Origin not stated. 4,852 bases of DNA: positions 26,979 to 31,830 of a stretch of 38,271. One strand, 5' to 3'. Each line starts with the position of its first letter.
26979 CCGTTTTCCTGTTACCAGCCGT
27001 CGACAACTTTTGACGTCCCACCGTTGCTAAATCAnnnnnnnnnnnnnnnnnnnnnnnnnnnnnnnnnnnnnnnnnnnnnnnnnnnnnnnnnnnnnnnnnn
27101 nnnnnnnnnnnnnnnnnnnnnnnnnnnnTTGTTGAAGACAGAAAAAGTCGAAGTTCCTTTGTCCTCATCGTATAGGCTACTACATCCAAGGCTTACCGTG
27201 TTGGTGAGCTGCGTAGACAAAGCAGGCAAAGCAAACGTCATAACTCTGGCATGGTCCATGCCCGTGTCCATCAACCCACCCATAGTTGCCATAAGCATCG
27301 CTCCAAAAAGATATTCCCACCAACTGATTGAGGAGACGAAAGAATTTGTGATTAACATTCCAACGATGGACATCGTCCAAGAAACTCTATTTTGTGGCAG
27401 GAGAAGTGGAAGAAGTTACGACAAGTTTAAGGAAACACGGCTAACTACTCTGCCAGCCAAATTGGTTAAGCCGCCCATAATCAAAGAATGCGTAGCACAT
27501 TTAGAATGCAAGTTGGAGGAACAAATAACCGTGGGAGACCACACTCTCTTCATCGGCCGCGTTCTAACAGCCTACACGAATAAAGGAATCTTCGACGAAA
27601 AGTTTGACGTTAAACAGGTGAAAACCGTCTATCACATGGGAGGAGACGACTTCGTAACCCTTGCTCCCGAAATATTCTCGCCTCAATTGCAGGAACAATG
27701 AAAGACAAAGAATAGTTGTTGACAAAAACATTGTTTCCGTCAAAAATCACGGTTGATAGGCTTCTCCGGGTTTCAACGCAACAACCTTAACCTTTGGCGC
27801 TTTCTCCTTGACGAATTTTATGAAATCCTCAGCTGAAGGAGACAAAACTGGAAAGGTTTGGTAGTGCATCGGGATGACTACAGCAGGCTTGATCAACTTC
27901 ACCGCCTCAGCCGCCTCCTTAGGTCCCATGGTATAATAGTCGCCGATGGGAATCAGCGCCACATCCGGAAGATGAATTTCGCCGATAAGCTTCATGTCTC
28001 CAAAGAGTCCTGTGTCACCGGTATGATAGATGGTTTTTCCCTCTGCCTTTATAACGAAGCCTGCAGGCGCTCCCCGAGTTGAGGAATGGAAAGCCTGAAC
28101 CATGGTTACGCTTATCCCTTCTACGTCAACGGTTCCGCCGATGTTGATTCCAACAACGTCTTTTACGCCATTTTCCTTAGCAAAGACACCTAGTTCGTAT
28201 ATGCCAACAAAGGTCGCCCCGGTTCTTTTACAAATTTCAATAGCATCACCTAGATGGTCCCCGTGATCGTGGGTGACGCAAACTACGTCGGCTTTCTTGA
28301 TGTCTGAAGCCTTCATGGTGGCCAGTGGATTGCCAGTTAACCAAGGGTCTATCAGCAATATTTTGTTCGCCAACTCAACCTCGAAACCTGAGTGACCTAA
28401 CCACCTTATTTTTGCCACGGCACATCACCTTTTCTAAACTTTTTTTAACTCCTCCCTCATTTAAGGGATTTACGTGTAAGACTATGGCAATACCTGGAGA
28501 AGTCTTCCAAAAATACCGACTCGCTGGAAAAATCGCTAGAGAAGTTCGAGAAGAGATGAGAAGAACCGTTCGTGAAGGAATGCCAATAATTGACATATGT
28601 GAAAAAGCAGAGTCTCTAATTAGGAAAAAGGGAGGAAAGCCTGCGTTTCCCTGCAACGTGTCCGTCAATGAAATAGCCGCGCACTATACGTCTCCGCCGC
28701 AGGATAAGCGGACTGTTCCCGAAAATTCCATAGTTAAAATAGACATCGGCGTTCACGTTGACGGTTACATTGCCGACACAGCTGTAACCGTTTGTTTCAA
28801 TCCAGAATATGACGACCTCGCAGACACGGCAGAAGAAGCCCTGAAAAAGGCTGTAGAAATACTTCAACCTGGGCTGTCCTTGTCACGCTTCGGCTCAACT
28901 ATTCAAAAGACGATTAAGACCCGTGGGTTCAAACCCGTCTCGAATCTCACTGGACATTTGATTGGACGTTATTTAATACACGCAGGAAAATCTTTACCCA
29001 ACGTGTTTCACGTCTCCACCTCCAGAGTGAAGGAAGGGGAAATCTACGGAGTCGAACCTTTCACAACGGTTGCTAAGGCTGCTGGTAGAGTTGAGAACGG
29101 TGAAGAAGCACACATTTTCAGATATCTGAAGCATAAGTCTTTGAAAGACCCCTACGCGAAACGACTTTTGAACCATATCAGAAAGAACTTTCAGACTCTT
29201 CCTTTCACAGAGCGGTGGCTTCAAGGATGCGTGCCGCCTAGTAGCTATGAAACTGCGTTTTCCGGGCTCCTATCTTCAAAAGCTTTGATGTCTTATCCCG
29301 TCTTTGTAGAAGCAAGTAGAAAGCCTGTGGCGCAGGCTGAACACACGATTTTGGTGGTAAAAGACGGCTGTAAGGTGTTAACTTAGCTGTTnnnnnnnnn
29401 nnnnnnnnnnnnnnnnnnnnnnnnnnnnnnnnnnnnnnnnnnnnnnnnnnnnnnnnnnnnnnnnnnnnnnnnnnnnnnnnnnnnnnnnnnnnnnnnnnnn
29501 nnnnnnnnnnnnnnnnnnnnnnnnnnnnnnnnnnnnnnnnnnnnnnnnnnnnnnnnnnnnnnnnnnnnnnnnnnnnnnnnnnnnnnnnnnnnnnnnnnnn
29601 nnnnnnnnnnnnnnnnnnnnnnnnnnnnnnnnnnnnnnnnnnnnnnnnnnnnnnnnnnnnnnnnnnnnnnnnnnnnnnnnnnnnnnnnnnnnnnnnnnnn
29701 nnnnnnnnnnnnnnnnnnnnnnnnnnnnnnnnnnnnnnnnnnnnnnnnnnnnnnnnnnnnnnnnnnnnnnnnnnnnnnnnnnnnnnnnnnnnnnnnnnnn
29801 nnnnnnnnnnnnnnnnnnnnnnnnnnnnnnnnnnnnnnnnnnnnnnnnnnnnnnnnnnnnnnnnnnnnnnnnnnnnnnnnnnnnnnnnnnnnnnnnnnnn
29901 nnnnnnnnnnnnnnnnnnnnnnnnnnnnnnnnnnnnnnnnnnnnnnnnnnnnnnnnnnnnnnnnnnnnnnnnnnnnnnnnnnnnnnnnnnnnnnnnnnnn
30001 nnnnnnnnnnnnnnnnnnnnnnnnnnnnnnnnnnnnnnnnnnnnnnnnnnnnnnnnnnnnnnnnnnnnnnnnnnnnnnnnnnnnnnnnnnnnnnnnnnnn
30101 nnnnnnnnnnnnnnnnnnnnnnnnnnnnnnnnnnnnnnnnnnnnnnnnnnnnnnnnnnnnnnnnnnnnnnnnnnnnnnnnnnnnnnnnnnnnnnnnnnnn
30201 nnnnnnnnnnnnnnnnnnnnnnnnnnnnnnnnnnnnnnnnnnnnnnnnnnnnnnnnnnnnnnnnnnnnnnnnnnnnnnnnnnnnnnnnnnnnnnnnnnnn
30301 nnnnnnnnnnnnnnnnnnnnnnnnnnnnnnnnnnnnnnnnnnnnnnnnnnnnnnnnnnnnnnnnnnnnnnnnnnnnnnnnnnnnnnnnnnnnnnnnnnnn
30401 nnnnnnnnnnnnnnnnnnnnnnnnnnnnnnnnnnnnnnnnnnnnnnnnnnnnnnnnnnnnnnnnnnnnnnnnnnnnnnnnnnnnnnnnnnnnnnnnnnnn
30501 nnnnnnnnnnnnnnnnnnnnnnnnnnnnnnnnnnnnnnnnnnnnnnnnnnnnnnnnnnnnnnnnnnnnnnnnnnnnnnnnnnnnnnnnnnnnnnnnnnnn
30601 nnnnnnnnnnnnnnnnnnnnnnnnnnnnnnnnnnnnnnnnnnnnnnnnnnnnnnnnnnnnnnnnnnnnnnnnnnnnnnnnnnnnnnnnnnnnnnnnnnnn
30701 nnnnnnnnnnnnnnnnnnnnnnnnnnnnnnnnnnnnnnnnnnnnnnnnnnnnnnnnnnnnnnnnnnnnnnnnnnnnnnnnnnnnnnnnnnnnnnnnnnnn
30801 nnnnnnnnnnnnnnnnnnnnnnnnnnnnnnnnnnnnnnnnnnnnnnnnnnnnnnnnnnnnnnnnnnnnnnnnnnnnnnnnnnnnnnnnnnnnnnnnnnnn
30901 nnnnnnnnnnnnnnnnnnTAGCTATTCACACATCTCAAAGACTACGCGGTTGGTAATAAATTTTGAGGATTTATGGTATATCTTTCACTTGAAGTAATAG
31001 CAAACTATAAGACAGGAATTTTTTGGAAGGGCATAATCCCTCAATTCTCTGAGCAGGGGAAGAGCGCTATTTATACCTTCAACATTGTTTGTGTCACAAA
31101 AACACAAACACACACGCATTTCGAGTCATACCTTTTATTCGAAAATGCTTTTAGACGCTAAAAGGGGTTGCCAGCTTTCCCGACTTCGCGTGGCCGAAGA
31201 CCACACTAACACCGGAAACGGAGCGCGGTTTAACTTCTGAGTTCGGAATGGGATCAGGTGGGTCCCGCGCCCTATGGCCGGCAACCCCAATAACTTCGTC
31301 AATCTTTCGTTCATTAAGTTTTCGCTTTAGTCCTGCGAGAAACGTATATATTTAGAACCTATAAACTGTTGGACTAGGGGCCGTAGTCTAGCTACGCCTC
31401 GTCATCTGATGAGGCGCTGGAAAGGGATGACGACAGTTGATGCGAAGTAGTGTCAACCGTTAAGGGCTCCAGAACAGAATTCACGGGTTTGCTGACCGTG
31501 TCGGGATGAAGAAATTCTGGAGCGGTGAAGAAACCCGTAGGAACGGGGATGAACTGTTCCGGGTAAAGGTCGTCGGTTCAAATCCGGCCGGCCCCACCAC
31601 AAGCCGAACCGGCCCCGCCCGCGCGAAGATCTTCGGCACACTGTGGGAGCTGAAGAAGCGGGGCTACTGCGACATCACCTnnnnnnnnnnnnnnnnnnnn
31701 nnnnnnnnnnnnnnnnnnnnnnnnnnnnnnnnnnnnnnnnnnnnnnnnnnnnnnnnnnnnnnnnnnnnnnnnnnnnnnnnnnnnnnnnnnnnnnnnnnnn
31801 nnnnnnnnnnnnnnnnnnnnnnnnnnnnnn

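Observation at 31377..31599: tRNA-Trp gene interrupted about four times; its 37/38 intron carries box C/D-type guides that target C34 and nucleotide 39 by the N+5 rule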

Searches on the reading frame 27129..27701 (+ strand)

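Call 39: search_protein_families(library=pfam, proteins=[window:27129-27701:+])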
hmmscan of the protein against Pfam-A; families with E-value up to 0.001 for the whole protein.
window:27129-27701:+ (190 aa): 1 family
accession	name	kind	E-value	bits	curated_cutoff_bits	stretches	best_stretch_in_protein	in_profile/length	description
PF01613.24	Flavin_Reduct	-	1.1e-35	123.4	27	1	20-156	5-139/153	Flavin reductase like domain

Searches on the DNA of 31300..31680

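Call 4: search_rna_families(source=window, start=31300, end=31680, threshold=evalue, max_evalue=10, show_alignments=6)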
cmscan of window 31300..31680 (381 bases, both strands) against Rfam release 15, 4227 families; matches with E-value up to 10: 7.
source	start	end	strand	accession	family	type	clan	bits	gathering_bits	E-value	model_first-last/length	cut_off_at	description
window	31545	31599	+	RF00023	tmRNA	Gene;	CL00001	21.8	47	4.7e-07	1-374/374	no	transfer-messenger RNA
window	31530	31597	-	RF04354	Plastid-ycf2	Cis-reg;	-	19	65.7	0.22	1-75/75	no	Plastid-ycf2 5UTR RNA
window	31504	31554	+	RF01138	sR23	Gene; snRNA; snoRNA; CD-box;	-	14.8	45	0.22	1-54/54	no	Small nucleolar RNA sR23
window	31465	31525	+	RF01297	sR40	Gene; snRNA; snoRNA; CD-box;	-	13.9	50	2.6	1-61/61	no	Small nucleolar RNA sR40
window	31572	31654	+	RF04321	tmRNA_permuted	Gene;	-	13.8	47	0.91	36-95/213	no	permuted transfer-messenger RNA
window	31402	31497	+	RF01513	Afu_335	Gene; snRNA; snoRNA; CD-box;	-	13.3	50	7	1-96/96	no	A. fumigatus snoRNA Afu_335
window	31483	31530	+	RF01133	sR3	Gene; snRNA; snoRNA; CD-box;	-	9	41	7.2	15-55/55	no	Small nucleolar RNA sR3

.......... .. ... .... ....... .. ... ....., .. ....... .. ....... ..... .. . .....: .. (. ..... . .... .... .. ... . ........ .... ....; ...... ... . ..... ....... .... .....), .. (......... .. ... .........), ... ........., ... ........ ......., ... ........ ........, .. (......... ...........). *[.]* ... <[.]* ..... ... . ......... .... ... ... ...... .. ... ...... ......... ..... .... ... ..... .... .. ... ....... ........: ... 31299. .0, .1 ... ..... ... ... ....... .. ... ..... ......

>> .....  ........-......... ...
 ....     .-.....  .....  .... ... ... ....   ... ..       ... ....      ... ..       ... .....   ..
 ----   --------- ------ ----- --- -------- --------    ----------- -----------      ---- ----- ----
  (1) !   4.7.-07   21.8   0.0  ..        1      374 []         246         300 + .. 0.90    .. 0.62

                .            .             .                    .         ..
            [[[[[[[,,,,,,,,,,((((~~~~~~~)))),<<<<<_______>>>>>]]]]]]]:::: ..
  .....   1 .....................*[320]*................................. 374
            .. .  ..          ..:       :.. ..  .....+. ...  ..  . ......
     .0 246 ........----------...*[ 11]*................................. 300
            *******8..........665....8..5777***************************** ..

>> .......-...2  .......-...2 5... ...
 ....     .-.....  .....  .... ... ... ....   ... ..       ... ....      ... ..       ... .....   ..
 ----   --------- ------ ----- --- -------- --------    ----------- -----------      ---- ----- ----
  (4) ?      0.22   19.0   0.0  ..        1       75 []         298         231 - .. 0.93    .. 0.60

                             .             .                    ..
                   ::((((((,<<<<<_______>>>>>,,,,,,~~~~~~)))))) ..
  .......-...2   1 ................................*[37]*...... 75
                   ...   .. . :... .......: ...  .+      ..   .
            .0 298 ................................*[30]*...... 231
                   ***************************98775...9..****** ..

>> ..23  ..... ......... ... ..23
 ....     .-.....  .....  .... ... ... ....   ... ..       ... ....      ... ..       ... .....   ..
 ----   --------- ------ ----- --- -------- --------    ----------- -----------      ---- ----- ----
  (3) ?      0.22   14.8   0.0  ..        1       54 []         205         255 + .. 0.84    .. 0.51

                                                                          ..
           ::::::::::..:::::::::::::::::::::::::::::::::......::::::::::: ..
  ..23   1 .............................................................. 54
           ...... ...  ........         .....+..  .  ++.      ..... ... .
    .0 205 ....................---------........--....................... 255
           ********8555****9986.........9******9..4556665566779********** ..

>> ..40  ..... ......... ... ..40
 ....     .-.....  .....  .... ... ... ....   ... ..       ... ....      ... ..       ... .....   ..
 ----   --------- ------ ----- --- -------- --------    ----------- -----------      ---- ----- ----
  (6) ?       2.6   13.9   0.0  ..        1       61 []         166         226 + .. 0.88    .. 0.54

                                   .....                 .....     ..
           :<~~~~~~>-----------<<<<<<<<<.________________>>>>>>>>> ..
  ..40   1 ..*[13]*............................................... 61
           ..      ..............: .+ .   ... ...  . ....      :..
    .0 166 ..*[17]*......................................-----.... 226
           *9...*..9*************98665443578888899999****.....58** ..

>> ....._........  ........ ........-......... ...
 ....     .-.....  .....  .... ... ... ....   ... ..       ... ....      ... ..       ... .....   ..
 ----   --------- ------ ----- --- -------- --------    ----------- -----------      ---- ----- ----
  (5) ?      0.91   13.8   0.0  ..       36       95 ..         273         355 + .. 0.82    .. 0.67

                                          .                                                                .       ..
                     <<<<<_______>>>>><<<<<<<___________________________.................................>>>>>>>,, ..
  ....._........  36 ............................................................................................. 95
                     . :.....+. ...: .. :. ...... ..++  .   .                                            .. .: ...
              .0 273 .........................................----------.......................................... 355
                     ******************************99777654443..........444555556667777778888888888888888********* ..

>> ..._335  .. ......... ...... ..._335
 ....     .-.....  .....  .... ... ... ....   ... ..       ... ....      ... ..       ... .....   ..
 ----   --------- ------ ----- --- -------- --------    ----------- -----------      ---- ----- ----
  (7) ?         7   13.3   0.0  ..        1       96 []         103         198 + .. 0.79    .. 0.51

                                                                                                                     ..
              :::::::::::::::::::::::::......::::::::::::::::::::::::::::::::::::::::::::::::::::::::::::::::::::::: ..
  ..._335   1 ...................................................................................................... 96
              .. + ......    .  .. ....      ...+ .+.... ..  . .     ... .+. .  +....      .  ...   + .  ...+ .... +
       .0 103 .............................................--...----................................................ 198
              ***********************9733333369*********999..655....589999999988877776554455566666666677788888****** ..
